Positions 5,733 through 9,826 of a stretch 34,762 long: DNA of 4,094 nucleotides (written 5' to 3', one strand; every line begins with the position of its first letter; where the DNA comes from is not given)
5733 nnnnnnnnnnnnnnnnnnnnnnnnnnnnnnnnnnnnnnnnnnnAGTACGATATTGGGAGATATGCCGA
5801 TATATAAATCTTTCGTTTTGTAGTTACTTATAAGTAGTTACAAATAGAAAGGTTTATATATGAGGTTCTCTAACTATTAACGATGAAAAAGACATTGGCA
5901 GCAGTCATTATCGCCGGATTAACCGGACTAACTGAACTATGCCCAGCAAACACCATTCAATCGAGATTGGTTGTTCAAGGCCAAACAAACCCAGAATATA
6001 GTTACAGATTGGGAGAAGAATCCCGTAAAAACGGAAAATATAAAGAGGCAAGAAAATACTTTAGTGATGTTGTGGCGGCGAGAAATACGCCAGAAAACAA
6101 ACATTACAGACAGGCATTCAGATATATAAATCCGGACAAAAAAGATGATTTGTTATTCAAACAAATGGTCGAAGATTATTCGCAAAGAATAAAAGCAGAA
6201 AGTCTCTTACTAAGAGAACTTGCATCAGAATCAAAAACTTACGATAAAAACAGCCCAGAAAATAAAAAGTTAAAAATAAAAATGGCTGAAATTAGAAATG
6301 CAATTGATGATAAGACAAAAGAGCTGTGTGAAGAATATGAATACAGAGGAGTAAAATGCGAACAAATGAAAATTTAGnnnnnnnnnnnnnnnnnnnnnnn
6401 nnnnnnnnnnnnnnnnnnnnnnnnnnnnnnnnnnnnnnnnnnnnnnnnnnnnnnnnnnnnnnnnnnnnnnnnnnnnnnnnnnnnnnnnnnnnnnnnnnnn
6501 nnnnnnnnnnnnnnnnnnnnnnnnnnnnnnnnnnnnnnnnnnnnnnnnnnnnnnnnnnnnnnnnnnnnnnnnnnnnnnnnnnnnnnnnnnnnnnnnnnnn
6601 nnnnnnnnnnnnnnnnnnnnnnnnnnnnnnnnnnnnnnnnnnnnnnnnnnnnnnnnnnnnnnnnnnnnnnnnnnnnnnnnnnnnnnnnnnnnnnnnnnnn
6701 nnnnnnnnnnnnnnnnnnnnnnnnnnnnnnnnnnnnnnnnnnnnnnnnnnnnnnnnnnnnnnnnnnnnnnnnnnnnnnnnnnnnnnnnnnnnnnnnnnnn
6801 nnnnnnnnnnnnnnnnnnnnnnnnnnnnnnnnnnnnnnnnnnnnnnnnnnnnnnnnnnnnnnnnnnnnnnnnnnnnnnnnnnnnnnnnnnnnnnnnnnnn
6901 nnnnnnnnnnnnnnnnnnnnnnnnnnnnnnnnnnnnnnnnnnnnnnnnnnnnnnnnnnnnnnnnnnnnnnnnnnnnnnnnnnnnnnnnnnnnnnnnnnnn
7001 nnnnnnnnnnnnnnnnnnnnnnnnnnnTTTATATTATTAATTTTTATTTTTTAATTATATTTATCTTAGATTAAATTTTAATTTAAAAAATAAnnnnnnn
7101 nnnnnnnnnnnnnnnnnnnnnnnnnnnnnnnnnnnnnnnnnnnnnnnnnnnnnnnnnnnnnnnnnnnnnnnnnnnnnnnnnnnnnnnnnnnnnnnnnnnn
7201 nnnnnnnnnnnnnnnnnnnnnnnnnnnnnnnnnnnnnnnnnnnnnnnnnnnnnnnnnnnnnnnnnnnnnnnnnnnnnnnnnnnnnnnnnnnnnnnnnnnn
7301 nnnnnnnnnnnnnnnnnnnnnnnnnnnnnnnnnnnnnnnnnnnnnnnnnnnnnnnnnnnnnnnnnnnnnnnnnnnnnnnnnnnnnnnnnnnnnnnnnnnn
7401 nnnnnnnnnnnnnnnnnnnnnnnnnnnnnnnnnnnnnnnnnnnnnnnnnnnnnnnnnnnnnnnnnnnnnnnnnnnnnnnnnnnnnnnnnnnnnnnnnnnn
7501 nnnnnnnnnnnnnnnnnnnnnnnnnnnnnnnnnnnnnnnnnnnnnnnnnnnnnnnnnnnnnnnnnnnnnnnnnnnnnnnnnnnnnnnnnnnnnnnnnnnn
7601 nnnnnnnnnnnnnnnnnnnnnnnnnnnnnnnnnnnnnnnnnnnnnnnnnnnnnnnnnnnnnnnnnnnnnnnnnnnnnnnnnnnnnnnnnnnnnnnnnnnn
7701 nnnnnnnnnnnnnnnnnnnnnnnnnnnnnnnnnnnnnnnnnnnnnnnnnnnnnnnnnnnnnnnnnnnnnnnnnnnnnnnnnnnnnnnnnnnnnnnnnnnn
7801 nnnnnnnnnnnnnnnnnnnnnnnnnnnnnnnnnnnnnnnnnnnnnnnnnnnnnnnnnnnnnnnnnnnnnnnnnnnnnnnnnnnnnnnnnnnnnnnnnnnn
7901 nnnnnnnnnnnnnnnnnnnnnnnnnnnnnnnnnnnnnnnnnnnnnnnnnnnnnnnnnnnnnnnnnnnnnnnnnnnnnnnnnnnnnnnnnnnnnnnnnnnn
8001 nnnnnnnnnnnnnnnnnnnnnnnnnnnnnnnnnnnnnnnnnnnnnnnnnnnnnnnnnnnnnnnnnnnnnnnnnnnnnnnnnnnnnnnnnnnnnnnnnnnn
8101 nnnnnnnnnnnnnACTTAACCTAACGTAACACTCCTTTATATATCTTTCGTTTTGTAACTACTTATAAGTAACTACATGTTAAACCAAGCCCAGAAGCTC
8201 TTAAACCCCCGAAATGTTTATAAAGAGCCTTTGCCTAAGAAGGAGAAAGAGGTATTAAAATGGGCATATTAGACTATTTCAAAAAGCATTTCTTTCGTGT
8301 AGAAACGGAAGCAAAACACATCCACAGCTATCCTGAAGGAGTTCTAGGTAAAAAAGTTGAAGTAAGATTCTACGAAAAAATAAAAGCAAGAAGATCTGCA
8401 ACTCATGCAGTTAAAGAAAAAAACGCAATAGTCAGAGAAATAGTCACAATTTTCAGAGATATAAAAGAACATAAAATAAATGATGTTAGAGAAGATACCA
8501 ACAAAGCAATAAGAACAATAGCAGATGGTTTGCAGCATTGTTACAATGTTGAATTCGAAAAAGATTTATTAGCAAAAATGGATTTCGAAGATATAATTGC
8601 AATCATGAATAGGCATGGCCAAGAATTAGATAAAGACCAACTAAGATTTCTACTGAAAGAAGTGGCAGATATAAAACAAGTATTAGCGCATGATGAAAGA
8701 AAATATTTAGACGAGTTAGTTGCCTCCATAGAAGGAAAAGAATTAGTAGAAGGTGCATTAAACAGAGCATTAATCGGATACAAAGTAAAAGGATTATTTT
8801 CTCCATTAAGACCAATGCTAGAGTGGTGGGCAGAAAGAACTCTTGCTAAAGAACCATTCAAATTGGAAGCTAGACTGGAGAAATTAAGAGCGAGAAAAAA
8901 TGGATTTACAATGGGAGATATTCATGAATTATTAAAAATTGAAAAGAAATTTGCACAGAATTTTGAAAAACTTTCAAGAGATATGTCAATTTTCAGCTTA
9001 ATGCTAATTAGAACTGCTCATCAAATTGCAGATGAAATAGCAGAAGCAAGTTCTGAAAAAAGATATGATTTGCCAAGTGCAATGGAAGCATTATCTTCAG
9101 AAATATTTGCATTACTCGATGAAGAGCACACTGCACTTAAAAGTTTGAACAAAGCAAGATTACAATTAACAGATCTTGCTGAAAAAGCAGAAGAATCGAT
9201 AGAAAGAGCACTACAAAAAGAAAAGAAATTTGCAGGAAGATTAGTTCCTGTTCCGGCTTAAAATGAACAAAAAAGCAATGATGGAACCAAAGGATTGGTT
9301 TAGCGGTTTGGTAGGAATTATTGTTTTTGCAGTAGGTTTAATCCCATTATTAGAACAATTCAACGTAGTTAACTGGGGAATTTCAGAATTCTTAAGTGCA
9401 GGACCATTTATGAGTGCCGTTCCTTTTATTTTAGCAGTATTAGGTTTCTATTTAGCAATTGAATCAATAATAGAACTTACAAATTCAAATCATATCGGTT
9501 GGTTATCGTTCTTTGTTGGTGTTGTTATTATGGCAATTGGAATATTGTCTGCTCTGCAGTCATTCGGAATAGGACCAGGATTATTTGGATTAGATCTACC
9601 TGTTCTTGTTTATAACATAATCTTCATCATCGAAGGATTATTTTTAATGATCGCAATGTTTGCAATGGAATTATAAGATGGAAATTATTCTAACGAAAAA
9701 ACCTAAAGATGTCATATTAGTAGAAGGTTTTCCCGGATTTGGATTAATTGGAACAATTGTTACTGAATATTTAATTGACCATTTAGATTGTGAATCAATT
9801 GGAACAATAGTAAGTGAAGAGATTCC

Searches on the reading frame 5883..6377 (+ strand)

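Call 80: search_protein_families(library=pfam, proteins=[window:5883-6377:+], max_evalue=0.001)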
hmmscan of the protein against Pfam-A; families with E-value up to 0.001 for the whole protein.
window:5883-6377:+ (164 aa): 1 family
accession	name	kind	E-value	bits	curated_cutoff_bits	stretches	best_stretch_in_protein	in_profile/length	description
PF07719.23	TPR_2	-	0.00059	20.2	27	0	37-64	1-28/34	Tetratricopeptide repeat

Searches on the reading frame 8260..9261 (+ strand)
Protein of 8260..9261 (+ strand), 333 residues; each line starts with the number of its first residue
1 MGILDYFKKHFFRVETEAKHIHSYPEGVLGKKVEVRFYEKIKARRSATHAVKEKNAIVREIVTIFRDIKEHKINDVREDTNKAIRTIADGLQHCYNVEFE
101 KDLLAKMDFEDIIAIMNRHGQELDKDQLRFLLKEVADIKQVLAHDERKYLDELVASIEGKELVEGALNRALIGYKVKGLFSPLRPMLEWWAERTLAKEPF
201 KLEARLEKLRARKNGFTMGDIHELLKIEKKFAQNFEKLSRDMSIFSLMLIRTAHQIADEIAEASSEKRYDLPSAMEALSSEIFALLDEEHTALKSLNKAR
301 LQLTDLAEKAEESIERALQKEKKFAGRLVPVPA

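Call 80: search_protein_families(library=pfam, proteins=[window:8260-9261:+], max_evalue=0.001)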
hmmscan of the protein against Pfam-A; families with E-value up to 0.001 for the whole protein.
window:8260-9261:+ (333 aa): 1 family
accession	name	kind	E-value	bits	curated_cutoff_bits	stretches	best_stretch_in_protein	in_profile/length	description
PF03643.20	Vps26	-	0.00039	19.9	27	1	19-113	104-183/275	Vacuolar protein sorting-associated protein 26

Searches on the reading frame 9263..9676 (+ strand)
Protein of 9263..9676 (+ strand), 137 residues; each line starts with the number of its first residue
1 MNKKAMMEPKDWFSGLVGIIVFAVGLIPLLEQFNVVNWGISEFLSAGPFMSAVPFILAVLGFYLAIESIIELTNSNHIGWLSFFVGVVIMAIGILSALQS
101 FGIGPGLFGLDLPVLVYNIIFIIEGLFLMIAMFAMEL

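Call 81: search_protein_families(library=pfam, proteins=[window:9263-9676:+], max_evalue=0.001)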
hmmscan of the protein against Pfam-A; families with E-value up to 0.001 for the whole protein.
window:9263-9676:+ (137 aa): 1 family
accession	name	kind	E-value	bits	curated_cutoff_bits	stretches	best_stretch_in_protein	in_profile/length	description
PF14715.11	FixP_N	-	0.00059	19.9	24.9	0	69-103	12-46/48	N-terminal domain of cytochrome oxidase-cbb3, FixP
